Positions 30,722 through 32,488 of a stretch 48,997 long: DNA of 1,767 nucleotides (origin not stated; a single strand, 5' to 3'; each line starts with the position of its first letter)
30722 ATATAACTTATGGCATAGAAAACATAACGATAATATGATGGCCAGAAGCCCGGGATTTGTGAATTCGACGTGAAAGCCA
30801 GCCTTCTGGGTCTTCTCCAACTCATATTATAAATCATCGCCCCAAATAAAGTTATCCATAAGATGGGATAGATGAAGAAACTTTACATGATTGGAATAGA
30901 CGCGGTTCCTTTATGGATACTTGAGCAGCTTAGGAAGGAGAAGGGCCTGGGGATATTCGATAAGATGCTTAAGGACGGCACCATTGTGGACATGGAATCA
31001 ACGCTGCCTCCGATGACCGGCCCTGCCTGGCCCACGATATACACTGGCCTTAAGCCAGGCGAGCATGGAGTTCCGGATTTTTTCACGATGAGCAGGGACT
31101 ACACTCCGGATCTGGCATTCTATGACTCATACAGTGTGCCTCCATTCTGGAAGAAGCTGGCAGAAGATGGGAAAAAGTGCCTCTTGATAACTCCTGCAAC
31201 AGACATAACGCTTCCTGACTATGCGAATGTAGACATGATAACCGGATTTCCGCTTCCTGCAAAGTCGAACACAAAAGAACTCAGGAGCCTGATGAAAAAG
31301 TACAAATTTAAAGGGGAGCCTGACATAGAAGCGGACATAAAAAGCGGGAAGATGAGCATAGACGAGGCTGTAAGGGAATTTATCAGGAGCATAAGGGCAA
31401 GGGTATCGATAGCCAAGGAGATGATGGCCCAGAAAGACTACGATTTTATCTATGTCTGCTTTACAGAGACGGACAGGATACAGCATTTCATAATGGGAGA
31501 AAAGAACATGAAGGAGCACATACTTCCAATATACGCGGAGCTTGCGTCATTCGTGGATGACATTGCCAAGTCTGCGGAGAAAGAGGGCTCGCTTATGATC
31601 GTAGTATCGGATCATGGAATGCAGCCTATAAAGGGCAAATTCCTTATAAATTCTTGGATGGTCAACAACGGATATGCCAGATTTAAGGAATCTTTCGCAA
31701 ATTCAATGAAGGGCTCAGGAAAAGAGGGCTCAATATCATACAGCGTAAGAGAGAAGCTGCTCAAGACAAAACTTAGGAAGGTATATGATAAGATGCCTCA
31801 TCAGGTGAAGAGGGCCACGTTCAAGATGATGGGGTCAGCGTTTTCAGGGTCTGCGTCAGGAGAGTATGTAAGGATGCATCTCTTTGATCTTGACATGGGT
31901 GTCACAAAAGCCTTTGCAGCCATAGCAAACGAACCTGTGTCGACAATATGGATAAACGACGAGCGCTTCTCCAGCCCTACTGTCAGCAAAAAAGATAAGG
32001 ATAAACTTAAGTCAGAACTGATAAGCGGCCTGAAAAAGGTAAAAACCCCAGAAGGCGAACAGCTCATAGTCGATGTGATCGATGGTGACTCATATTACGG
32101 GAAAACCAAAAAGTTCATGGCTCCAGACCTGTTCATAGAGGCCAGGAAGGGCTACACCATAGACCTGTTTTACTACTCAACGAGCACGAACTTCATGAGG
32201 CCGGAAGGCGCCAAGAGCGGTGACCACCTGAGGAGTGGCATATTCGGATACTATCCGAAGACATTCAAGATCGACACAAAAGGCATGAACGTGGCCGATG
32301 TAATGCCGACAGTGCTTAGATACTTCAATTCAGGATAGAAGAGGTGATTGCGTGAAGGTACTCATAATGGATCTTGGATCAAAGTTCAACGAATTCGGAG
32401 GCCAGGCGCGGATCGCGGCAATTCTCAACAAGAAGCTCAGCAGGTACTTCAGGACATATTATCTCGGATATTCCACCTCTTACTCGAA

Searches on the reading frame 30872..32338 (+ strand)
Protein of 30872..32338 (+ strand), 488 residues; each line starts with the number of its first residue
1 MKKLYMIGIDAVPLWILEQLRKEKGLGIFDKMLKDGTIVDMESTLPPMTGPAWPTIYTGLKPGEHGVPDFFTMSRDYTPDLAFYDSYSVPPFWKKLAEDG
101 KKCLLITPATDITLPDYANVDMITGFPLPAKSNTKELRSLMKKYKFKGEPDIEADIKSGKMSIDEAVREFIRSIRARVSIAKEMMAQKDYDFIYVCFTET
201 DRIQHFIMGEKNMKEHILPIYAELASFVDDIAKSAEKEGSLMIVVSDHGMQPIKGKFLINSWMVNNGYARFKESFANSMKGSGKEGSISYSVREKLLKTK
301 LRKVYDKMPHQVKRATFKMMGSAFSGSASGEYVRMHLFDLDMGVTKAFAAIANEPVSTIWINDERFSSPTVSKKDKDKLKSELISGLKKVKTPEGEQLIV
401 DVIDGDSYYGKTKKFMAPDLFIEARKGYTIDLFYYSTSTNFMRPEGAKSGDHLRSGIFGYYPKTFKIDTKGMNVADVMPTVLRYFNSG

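Call 3: search_protein_families(library=pfam, proteins=[window:30872-32338:+], max_evalue=0.01)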
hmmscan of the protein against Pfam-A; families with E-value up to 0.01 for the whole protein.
window:30872-32338:+ (488 aa): 2 families
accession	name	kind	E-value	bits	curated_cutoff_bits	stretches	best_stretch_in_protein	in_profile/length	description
PF01663.27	Phosphodiest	-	1.2e-30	107.7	23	1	6-315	3-282/342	Type I phosphodiesterase / nucleotide pyrophosphatase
PF01676.23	Metalloenzyme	-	0.00039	20.4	24.3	1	177-252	134-204/252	Metalloenzyme superfamily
